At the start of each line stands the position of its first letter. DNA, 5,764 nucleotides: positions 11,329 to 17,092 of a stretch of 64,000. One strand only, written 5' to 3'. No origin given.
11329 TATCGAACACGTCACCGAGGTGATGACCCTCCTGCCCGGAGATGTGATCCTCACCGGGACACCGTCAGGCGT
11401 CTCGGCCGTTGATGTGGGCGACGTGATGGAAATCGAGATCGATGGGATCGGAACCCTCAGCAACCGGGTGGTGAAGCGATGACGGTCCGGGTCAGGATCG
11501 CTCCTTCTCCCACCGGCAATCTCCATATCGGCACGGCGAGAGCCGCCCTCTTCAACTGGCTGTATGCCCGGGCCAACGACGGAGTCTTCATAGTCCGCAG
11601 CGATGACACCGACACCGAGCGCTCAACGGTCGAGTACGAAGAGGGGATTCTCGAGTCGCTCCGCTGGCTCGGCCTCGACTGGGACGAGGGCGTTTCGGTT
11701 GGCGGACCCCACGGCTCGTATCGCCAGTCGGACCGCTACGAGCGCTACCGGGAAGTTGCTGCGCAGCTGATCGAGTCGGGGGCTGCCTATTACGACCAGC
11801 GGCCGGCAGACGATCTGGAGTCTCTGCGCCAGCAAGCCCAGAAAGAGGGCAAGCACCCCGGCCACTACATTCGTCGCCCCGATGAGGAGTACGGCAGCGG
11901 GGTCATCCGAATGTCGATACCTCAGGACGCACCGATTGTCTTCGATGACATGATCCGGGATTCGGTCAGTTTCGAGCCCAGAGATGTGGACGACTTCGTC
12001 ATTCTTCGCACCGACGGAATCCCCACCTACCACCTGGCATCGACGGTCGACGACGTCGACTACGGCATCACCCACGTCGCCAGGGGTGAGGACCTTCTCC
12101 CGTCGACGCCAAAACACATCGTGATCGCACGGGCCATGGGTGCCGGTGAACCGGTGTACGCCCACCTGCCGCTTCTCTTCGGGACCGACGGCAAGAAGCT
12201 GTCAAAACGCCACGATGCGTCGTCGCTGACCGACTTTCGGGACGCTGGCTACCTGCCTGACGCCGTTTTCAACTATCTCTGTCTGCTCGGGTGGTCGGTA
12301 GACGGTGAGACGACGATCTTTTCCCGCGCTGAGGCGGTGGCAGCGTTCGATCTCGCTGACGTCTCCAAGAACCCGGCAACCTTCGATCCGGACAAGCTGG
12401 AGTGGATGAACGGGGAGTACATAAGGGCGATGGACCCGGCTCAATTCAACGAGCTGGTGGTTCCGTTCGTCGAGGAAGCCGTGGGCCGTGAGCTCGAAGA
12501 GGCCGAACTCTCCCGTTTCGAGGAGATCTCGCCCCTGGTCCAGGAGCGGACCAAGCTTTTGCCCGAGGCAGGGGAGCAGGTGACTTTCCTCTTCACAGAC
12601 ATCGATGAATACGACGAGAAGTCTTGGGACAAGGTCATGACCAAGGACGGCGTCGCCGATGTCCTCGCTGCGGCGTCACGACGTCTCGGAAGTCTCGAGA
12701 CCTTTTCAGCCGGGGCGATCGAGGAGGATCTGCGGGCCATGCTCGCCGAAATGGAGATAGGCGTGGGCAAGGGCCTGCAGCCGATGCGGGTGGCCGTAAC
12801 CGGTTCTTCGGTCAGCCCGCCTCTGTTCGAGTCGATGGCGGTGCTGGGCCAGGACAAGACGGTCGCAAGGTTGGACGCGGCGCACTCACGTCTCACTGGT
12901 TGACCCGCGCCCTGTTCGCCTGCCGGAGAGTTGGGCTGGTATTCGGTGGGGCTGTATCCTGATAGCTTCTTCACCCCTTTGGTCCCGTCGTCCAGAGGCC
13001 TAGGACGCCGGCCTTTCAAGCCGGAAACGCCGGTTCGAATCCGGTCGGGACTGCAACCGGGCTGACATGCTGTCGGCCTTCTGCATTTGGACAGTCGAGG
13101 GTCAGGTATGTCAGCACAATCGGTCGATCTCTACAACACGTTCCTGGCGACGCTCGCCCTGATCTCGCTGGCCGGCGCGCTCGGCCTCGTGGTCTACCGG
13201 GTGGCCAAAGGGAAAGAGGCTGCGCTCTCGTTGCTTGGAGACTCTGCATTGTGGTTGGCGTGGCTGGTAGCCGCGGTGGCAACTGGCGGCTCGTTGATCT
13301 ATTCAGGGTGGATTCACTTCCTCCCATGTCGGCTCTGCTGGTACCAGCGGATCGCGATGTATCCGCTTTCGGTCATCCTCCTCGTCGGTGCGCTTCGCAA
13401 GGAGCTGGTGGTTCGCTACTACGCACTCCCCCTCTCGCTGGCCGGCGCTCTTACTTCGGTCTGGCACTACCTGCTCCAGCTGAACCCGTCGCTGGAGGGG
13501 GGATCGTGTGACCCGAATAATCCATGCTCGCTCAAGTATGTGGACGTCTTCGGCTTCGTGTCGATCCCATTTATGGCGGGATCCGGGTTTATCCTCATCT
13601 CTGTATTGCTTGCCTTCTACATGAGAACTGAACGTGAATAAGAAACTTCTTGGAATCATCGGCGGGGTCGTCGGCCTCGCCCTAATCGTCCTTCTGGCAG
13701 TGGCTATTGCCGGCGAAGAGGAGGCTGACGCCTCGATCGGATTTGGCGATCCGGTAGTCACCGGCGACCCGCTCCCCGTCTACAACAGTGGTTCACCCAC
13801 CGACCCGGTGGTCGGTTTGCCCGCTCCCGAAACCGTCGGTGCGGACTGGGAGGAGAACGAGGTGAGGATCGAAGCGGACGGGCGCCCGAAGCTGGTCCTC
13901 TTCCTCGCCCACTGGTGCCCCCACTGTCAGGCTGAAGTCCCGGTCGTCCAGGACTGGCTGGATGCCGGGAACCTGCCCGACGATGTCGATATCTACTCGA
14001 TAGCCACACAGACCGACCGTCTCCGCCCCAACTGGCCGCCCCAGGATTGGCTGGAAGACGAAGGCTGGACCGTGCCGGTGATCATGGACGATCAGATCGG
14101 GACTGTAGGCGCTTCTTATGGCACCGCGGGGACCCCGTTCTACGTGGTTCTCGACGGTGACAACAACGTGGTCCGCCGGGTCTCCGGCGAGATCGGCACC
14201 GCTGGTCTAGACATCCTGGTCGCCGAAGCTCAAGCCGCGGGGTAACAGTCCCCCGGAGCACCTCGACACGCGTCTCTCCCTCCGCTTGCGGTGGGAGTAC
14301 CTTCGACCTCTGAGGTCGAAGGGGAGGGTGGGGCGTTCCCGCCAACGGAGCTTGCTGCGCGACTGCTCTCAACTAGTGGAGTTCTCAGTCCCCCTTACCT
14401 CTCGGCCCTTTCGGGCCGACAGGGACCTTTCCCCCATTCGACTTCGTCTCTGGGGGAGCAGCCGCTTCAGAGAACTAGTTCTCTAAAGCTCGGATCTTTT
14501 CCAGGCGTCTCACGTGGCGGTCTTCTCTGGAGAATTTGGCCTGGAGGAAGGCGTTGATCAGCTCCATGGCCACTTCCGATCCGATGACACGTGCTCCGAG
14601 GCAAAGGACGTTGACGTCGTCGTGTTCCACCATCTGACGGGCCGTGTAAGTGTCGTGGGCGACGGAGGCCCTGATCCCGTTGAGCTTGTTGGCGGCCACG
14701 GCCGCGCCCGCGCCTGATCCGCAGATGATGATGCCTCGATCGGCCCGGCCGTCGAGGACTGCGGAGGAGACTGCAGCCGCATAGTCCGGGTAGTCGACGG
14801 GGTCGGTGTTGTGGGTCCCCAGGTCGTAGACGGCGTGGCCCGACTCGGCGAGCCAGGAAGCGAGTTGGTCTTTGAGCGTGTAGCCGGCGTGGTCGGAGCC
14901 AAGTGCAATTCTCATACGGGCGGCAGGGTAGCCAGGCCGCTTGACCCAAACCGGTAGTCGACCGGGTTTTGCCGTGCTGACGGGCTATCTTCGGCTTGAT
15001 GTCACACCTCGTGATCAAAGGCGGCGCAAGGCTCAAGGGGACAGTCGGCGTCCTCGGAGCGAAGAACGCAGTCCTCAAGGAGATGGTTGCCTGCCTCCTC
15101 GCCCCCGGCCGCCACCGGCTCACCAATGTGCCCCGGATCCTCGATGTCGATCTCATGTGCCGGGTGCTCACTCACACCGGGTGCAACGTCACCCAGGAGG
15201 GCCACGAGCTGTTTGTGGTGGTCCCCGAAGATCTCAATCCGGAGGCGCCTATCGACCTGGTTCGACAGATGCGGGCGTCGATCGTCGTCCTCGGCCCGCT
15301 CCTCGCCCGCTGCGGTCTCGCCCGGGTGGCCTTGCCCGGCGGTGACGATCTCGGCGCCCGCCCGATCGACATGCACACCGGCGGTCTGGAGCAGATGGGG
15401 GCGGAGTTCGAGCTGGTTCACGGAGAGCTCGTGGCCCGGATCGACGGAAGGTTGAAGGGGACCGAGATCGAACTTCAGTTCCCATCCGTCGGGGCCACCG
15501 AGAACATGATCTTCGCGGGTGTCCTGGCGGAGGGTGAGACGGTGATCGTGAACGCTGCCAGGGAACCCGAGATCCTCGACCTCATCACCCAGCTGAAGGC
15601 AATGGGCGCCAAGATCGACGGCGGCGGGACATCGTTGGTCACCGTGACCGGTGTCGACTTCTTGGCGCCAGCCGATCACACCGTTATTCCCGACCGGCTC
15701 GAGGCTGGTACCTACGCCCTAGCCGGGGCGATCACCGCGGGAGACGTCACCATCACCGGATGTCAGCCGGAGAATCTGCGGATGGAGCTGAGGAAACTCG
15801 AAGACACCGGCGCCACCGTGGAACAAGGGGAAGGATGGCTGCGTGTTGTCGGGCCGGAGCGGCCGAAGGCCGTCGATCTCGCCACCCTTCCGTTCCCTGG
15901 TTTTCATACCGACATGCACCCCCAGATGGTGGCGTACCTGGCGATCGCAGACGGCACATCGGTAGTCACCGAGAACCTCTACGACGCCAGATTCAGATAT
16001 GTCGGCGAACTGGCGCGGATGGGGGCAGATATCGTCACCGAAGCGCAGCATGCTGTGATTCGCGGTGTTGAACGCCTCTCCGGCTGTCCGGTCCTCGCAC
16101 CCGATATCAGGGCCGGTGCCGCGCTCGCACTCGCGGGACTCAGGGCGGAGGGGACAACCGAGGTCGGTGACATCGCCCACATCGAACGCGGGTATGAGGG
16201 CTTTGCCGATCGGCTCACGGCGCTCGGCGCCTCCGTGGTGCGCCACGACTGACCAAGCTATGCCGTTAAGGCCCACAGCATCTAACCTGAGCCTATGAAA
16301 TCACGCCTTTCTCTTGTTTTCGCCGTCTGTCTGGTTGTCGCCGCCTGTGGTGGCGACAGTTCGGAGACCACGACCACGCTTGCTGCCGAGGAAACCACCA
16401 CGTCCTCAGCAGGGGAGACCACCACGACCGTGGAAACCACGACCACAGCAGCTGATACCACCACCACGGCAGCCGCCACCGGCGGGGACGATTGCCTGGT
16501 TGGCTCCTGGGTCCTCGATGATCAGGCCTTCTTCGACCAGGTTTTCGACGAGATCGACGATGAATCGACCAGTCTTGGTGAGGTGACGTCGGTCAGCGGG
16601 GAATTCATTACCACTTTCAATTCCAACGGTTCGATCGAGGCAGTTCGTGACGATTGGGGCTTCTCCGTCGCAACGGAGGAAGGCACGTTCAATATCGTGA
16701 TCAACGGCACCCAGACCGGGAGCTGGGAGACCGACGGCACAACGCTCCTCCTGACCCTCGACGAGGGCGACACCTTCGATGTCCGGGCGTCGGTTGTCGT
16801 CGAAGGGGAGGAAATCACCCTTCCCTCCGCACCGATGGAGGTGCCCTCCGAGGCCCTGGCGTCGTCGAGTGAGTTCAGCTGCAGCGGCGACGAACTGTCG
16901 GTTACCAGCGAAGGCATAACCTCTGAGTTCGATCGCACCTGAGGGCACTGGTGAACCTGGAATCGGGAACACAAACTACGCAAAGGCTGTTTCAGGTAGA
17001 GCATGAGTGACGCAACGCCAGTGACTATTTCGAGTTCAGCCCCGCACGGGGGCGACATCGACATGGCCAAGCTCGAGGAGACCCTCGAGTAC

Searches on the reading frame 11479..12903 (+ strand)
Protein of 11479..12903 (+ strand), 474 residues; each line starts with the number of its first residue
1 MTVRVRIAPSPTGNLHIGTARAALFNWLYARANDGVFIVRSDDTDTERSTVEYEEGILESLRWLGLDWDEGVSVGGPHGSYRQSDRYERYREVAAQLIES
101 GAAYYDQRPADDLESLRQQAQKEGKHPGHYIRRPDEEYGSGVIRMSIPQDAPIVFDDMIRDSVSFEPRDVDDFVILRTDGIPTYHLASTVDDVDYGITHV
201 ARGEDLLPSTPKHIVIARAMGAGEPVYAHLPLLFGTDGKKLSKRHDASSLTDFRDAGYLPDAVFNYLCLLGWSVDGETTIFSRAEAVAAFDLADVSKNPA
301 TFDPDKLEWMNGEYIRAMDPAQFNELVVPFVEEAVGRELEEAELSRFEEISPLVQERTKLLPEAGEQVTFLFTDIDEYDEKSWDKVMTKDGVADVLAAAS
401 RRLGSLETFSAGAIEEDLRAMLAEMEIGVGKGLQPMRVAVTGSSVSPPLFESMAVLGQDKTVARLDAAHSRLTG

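Call 76: search_protein_families(library=pfam, proteins=[window:11479-12903:+], max_evalue=0.00001)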
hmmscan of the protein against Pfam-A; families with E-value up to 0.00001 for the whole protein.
window:11479-12903:+ (474 aa): 2 families
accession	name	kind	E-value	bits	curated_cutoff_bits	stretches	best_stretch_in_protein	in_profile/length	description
PF00749.27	tRNA-synt_1c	-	2.8e-90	302.9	23.4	1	3-309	2-314/314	tRNA synthetases class I (E and Q), catalytic domain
PF19269.4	Anticodon_2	-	3.2e-32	112.3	23.6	1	323-468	2-140/141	Anticodon binding domain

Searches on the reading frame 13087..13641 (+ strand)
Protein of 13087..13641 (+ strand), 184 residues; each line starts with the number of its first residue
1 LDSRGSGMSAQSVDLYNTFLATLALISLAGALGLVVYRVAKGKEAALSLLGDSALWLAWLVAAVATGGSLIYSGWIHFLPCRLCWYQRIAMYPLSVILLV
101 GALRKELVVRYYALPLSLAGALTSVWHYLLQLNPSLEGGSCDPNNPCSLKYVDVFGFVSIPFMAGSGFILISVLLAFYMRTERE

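Call 76: search_protein_families(library=pfam, proteins=[window:13087-13641:+], max_evalue=0.00001)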
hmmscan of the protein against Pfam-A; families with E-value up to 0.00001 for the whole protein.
window:13087-13641:+ (184 aa): 1 family
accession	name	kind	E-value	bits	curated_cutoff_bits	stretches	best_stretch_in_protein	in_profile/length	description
PF02600.21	DsbB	-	1.2e-12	48.9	22.1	1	54-147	4-118/148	Disulfide bond formation protein DsbB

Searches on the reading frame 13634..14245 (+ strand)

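Call 47: search_protein_families(library=pfam, proteins=[window:13634-14245:+], max_evalue=0.001)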
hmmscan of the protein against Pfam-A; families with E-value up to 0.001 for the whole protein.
window:13634-14245:+ (203 aa): 4 families
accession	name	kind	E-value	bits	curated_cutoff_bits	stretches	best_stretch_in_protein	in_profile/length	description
PF08534.16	Redoxin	-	1.1e-10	42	26.6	1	61-183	3-132/148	Redoxin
PF00578.27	AhpC-TSA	-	5.7e-08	33.2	26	1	60-179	1-121/124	AhpC/TSA family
PF13098.12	Thioredoxin_2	-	2e-06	28.5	27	1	80-187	2-95/104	Thioredoxin-like domain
PF00085.26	Thioredoxin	-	0.00034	21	23.5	1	77-122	12-55/103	Thioredoxin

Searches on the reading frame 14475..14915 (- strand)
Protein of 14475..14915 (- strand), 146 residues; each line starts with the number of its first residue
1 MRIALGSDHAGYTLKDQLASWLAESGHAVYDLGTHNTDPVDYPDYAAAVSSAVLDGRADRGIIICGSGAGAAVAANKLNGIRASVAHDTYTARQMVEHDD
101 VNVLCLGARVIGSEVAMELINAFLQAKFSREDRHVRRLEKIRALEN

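Call 47: search_protein_families(library=pfam, proteins=[window:14475-14915:-], max_evalue=0.001)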
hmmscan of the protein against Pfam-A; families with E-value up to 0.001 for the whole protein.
window:14475-14915:- (146 aa): 1 family
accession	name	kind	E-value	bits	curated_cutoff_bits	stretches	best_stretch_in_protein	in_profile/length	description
PF02502.23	LacAB_rpiB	-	1.3e-53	181.1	24.7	1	3-141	1-138/138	Ribose/Galactose Isomerase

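Call 84: find_homologous_proteins(query=window:14475-14915:-, max_evalue=1e-40)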
Query window:14475-14915:- (146 aa): 7715 proteins with E <= 1e-40 among 8000 candidates; the best 120 are listed.
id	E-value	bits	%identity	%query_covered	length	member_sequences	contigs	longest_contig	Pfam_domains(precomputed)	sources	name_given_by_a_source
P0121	2.0e-89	314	100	100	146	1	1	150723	PF02502.24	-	-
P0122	1.7e-87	308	98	100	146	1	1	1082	PF02502.24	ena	-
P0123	4.3e-87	307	97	100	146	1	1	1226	PF02502.24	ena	-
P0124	5.2e-87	306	97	100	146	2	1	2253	PF02502.24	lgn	-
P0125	3.0e-86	304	96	100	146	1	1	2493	PF02502.24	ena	-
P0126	3.9e-86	304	97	100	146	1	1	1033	PF02502.24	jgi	jgi:RpiB/LacA/LacB family sugar-phosphate isomerase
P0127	4.4e-86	303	97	100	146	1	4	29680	PF02502.24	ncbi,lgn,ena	ncbi:MAG: ribose 5-phosphate isomerase B [Acidimicrobiia bacterium]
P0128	2.5e-85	301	96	100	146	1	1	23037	PF02502.24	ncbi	ncbi:MAG: ribose 5-phosphate isomerase B [Acidimicrobiia bacterium]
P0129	2.9e-85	301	96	100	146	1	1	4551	PF02502.24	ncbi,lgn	ncbi:MAG: ribose 5-phosphate isomerase B [Acidimicrobiia bacterium]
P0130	4.3e-85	300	95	100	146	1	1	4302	PF02502.24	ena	-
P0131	6.2e-85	300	95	100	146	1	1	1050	PF02502.24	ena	-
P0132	9.2e-85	299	95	100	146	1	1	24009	PF02502.24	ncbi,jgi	-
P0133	9.4e-85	299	95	100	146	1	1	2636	PF02502.24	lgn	-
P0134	1.0e-84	299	95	100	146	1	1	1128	PF02502.24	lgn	-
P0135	1.0e-84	299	95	100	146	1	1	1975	PF02502.24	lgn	-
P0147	8.6e-82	290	90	100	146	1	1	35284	PF02502.24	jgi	jgi:ribose 5-phosphate isomerase B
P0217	3.9e-74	265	82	99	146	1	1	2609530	PF02502.24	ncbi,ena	-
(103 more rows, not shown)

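Call 85: find_encoding_contigs(protein=P0127, flank=4000, max_places=1)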
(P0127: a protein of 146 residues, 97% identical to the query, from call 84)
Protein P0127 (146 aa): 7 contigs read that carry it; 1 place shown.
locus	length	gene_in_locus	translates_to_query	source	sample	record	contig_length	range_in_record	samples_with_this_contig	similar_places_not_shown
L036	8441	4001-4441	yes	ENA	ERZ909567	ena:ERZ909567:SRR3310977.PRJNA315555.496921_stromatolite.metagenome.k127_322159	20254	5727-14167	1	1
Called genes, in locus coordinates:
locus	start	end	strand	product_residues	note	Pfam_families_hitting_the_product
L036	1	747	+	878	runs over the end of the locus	PF01326:PPDK_N, PF00391:PEP-utilizers, PF02896:PEP-utilizers_C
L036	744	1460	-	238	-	PF03308:MeaB, PF13191:AAA_16 (faint), PF00009:GTP_EFTU (faint), PF01926:MMR_HSR1 (faint), PF02492:cobW (weak)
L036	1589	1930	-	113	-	PF01106:NifU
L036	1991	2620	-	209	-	-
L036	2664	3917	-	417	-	PF00275:EPSP_synthase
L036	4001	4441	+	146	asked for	PF02502:LacAB_rpiB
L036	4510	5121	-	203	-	PF00578:AhpC-TSA, PF08534:Redoxin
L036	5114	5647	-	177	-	PF02600:DsbB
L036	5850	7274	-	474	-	PF00749:tRNA-synt_1c, PF19269:Anticodon_2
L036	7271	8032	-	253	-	PF10370:Rv2993c-like_N, PF01557:FAA_hydrolase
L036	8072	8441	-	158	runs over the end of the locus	-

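Call 86: find_encoding_contigs(protein=P0128, flank=4000, max_places=1)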
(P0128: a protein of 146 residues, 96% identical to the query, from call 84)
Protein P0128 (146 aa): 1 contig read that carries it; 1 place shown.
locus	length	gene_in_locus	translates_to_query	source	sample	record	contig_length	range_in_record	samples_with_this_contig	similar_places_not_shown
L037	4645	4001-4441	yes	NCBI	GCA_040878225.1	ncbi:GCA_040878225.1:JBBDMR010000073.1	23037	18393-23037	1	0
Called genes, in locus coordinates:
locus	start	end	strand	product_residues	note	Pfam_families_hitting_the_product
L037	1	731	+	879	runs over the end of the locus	PF01326:PPDK_N, PF00391:PEP-utilizers, PF02896:PEP-utilizers_C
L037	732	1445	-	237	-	PF03308:MeaB, PF00009:GTP_EFTU (faint), PF01926:MMR_HSR1 (faint), PF02492:cobW (weak)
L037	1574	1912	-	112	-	PF01106:NifU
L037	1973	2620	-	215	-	PF21827:New_glue (weak)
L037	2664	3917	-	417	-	PF00275:EPSP_synthase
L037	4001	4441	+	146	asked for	PF02502:LacAB_rpiB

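Call 87: find_encoding_contigs(protein=P0132, flank=4000, max_places=1)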
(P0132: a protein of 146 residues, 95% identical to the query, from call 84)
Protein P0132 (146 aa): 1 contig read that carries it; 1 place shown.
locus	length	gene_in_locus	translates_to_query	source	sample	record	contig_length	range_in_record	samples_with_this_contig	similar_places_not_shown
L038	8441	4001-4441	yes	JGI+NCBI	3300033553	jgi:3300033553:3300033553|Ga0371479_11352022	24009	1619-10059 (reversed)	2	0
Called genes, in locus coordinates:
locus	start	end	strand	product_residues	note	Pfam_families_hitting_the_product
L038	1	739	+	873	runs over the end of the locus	PF01326:PPDK_N, PF00391:PEP-utilizers, PF02896:PEP-utilizers_C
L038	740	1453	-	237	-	PF00009:GTP_EFTU (faint), PF03308:MeaB, PF01926:MMR_HSR1 (faint), PF02492:cobW (weak), PF03029:ATP_bind_1 (faint)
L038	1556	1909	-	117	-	PF01106:NifU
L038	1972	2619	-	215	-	-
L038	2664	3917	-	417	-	PF00275:EPSP_synthase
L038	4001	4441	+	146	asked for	PF02502:LacAB_rpiB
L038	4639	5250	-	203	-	PF00578:AhpC-TSA, PF08534:Redoxin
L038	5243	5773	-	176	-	PF02600:DsbB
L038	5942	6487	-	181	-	PF13471:Transglut_core3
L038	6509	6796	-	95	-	PF05402:PqqD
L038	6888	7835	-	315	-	-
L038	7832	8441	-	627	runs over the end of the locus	PF13522:GATase_6, PF13537:GATase_7, PF00733:Asn_synthase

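Call 88: find_encoding_contigs(protein=P0147, flank=4000, max_places=1)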
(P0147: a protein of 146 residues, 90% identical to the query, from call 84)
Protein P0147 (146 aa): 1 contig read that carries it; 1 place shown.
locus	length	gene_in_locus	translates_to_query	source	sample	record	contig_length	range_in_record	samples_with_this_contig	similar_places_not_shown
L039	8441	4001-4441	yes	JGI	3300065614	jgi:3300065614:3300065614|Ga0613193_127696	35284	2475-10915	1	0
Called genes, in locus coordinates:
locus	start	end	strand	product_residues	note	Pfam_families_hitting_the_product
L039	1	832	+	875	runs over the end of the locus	PF01326:PPDK_N, PF00391:PEP-utilizers, PF02896:PEP-utilizers_C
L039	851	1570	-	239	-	PF03308:MeaB, PF00009:GTP_EFTU (faint), PF01926:MMR_HSR1 (faint), PF02492:cobW (weak), PF03029:ATP_bind_1 (faint), PF03266:NTPase_1 (faint)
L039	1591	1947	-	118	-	PF01106:NifU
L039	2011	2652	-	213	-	-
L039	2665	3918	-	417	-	PF00275:EPSP_synthase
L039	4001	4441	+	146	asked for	PF02502:LacAB_rpiB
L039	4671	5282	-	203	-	PF08534:Redoxin, PF00578:AhpC-TSA (weak)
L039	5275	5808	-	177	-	PF02600:DsbB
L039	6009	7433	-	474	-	PF00749:tRNA-synt_1c, PF19269:Anticodon_2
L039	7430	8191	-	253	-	PF10370:Rv2993c-like_N, PF01557:FAA_hydrolase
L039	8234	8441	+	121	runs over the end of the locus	-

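Call 89: find_encoding_contigs(protein=P0217, flank=4000, max_places=1)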
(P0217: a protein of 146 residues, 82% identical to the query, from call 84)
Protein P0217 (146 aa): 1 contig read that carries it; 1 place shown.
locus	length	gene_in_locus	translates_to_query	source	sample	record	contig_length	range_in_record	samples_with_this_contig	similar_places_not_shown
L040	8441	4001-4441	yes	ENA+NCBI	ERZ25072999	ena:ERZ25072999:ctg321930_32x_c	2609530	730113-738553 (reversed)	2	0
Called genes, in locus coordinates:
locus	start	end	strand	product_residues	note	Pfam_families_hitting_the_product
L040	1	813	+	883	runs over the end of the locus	PF01326:PPDK_N, PF00391:PEP-utilizers, PF02896:PEP-utilizers_C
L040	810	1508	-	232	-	PF03308:MeaB, PF00009:GTP_EFTU (faint), PF02492:cobW, PF03266:NTPase_1 (weak), PF03029:ATP_bind_1 (faint)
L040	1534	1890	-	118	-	PF01106:NifU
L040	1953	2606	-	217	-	-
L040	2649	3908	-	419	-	PF00275:EPSP_synthase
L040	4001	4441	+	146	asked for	PF02502:LacAB_rpiB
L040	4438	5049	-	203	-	PF00578:AhpC-TSA, PF08534:Redoxin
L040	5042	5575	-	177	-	PF02600:DsbB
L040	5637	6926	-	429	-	PF02720:DUF222 (weak), PF01844:HNH (weak)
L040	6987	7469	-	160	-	-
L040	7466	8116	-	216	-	PF00440:TetR_N (weak), PF02909:TetR_C_1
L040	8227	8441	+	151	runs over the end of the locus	-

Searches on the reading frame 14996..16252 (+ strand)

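Call 76: search_protein_families(library=pfam, proteins=[window:14996-16252:+], max_evalue=0.00001)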
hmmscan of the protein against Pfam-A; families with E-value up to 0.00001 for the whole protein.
window:14996-16252:+ (418 aa): 1 family
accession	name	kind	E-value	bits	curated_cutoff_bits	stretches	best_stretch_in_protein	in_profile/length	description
PF00275.25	EPSP_synthase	-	7.1e-98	328.5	22.8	1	8-407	2-417/417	EPSP synthase (3-phosphoshikimate 1-carboxyvinyltransferase)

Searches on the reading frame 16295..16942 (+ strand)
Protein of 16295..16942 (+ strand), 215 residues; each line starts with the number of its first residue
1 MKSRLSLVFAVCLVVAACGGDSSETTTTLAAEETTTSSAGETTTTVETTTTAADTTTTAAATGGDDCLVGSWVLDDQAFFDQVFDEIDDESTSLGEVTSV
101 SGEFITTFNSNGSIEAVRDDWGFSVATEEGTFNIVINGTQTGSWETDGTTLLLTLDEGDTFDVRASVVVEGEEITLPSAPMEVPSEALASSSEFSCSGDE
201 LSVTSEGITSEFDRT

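Call 76: search_protein_families(library=pfam, proteins=[window:16295-16942:+], max_evalue=0.00001)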
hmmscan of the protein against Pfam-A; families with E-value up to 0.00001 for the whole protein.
window:16295-16942:+ (215 aa): 1 family
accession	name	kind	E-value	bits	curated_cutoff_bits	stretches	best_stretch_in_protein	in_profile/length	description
PF21827.1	New_glue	-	2.9e-06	27.4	31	1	1-62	1-65/94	New glue protein family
